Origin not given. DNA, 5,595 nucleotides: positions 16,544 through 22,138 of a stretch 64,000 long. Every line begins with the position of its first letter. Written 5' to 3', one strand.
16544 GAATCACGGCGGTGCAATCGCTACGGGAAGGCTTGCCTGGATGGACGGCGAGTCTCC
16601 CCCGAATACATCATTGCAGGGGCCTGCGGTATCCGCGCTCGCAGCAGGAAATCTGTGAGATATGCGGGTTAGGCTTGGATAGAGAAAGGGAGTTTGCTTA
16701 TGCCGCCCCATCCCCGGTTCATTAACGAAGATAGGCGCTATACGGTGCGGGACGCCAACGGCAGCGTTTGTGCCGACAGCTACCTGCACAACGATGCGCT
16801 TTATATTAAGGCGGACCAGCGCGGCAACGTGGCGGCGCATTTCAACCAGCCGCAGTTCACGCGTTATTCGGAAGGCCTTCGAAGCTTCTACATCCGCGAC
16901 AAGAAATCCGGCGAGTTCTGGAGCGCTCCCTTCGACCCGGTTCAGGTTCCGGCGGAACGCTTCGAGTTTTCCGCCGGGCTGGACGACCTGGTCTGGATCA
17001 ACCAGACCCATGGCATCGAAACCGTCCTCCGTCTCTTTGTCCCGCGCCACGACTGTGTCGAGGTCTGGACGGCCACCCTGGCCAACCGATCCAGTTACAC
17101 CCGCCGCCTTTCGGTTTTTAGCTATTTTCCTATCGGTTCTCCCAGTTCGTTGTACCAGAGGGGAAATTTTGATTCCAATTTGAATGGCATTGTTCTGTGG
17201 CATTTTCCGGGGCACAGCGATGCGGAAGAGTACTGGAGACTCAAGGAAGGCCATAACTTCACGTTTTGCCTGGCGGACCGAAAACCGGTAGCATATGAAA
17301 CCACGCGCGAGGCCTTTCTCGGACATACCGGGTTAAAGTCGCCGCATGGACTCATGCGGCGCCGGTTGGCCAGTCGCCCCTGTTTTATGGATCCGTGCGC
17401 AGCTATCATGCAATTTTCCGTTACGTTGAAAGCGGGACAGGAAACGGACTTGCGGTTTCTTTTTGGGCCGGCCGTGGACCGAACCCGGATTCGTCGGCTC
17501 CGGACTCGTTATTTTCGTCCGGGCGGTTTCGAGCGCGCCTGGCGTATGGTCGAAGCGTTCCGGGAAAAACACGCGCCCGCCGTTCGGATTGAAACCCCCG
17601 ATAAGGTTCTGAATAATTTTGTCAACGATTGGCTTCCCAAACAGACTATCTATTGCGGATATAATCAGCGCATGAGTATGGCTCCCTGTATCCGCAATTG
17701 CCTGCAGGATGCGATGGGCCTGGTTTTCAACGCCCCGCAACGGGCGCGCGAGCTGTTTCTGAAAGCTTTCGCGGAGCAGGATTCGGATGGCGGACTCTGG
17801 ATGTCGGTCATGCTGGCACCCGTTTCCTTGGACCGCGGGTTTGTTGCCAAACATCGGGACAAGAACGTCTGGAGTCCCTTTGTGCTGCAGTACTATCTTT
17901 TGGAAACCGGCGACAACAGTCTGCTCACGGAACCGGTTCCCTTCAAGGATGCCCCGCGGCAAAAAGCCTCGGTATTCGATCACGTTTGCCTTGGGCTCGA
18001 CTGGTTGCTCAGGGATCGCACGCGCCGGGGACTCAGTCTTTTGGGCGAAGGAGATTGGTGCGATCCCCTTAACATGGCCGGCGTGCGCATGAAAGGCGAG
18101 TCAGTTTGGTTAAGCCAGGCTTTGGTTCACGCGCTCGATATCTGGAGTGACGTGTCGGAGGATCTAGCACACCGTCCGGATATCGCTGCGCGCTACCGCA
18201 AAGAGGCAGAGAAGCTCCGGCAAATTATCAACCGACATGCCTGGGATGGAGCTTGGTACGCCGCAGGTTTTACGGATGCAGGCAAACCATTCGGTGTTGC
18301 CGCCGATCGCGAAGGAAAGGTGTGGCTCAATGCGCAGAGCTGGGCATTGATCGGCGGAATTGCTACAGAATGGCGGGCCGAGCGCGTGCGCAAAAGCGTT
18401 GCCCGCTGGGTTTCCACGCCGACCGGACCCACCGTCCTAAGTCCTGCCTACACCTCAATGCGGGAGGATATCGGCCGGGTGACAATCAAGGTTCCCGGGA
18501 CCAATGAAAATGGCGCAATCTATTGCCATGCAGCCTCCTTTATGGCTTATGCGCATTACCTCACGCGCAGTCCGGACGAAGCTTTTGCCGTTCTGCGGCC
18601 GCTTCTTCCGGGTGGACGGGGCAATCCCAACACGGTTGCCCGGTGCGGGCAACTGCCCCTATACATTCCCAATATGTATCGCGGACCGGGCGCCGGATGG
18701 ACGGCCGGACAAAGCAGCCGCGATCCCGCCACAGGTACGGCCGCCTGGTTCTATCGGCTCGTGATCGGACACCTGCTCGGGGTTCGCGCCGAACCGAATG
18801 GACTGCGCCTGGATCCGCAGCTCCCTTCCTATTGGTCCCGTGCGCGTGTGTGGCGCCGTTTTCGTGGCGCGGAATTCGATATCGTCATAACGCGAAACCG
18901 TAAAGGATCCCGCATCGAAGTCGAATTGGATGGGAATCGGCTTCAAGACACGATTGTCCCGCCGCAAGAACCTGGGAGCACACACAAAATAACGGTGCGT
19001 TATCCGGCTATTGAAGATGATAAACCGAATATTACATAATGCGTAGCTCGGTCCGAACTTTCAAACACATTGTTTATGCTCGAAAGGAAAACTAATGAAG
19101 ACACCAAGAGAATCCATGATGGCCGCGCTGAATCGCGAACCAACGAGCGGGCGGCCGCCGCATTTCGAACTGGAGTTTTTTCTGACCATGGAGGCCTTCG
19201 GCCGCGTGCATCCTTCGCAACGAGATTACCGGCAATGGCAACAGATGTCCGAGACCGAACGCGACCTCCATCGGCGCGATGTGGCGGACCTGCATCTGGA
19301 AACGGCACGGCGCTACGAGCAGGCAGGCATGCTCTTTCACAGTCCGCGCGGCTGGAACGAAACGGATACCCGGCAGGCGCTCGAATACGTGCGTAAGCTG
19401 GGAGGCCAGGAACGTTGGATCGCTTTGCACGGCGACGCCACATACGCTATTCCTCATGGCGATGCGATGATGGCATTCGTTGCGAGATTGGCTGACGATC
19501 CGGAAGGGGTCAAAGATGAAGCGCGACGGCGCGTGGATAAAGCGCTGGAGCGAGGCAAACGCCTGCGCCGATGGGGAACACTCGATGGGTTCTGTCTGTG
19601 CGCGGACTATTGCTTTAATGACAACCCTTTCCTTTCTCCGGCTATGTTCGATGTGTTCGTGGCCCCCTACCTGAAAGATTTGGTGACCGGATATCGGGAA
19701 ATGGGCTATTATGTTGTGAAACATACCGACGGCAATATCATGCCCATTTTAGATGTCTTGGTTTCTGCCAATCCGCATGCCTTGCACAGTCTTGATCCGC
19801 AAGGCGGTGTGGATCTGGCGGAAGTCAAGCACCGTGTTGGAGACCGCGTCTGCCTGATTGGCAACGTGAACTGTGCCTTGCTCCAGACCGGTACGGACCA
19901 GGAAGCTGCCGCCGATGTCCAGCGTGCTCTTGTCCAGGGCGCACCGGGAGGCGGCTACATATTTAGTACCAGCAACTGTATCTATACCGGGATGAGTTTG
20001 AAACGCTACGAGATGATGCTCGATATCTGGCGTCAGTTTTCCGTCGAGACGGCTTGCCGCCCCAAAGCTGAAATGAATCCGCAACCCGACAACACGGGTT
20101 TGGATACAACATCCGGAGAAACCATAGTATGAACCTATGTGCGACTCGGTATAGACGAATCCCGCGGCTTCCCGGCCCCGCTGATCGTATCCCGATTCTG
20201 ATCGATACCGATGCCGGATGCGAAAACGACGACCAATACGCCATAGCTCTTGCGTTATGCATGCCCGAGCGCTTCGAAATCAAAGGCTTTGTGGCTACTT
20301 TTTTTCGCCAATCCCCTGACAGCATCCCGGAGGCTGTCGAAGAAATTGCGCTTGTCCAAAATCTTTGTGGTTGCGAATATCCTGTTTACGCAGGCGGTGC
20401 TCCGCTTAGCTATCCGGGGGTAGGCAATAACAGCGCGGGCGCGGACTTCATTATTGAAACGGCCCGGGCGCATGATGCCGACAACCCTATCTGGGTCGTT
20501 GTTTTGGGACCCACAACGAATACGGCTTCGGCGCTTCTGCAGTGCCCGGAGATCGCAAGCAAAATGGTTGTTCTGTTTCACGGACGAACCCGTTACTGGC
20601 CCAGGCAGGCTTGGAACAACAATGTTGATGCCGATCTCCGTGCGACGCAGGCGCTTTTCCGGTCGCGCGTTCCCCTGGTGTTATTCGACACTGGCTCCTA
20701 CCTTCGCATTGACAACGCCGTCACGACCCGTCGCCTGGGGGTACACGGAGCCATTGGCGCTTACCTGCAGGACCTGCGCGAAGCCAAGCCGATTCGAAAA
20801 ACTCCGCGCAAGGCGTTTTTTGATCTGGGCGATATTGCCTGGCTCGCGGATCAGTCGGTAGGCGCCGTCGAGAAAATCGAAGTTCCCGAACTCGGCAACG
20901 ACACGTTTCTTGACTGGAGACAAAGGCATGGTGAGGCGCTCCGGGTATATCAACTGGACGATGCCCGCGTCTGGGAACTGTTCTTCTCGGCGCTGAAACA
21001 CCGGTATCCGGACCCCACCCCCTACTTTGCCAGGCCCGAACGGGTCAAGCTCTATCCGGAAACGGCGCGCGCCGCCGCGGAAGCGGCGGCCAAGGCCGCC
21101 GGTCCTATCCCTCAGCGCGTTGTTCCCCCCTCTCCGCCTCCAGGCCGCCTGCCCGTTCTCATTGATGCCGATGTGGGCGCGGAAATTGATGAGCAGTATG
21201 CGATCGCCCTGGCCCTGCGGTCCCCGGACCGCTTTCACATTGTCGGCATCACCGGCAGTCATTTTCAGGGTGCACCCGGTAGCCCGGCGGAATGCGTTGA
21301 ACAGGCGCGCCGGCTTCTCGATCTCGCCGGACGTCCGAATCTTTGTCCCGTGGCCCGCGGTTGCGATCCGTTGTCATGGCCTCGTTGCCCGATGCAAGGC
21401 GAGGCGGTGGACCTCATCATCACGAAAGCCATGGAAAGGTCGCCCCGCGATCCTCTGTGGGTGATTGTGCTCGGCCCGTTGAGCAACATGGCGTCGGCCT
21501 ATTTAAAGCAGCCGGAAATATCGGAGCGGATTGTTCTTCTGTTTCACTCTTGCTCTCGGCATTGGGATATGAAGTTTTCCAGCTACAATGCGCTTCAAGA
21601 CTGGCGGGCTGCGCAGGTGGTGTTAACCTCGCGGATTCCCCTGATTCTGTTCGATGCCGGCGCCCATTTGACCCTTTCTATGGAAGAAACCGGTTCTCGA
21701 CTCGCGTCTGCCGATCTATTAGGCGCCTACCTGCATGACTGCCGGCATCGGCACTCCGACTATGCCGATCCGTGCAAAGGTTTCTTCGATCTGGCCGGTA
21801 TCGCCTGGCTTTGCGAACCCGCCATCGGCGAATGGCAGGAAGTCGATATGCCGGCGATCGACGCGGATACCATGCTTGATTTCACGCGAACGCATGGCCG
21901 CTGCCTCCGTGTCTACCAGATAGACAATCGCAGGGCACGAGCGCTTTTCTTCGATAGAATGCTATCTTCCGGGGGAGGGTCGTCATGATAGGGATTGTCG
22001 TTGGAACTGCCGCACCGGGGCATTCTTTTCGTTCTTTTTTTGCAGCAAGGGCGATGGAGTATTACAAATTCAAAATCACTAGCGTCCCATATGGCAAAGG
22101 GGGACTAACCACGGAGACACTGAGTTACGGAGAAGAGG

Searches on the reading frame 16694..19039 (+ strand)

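Call 58: search_protein_families(library=pfam, proteins=[window:16694-19039:+], max_evalue=0.001)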
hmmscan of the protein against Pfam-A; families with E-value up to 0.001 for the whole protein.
window:16694-19039:+ (781 aa): 3 families
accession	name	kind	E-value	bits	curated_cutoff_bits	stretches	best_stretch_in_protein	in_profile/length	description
PF17167.11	Glyco_hydro_94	-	2.8e-61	208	27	1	296-696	8-420/420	Glycosyl hydrolase 94 superfamily, catalytic domain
PF06165.18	GH94_b-supersand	-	1.2e-28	100.7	23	1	52-258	29-251/251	Glycosyl hydrolase 94, supersandwich domain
PF03633.20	Glyco_hydro_65C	-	0.0002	21.5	22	1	698-749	2-59/62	Glycosyl hydrolase family 65, C-terminal domain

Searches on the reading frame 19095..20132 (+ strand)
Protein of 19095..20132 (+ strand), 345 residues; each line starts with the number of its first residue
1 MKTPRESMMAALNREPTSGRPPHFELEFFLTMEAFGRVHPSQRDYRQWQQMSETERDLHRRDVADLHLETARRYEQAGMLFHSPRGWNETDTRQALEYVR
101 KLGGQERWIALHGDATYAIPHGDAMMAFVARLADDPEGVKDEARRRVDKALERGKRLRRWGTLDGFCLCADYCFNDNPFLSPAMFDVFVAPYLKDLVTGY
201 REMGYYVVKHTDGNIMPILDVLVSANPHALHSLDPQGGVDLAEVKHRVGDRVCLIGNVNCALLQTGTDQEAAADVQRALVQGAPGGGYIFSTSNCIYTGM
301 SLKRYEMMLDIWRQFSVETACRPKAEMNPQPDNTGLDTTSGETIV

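Call 58: search_protein_families(library=pfam, proteins=[window:19095-20132:+], max_evalue=0.001)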
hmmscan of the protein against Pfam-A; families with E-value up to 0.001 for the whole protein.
window:19095-20132:+ (345 aa): 1 family
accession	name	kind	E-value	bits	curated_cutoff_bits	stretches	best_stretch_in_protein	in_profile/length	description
PF01208.23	URO-D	-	2.1e-19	70.2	23.9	1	179-314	211-345/346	Uroporphyrinogen decarboxylase (URO-D)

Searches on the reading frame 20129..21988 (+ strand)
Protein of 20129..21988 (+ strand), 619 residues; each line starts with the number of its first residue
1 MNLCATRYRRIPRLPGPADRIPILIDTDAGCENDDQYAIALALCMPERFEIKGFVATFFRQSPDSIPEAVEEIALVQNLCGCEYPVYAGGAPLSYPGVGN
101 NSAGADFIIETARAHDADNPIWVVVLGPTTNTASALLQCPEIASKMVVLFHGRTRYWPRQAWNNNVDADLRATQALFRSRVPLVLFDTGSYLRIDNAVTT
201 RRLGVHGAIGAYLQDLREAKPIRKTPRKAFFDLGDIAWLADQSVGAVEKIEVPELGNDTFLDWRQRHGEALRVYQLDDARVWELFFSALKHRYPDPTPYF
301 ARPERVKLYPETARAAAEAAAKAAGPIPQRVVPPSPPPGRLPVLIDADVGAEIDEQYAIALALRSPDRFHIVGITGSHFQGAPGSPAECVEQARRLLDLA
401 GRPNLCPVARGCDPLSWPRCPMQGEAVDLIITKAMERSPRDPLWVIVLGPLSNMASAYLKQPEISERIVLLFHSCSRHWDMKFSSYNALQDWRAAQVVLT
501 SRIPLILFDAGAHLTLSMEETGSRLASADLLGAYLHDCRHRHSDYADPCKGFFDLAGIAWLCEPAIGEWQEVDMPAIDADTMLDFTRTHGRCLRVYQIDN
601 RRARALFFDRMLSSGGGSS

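Call 58: search_protein_families(library=pfam, proteins=[window:20129-21988:+], max_evalue=0.001)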
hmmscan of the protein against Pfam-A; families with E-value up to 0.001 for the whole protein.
window:20129-21988:+ (619 aa): 2 families
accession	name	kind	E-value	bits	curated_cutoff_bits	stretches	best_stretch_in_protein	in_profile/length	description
PF01156.24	IU_nuc_hydro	-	1.9e-31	110.3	34.2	2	343-570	1-253/297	Inosine-uridine preferring nucleoside hydrolase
PF07632.16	Sde182_NH-like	-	2.6e-09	37.5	26.8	0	99-140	96-137/268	Cellulose-binding Sde182, nucleoside hydrolase-like domain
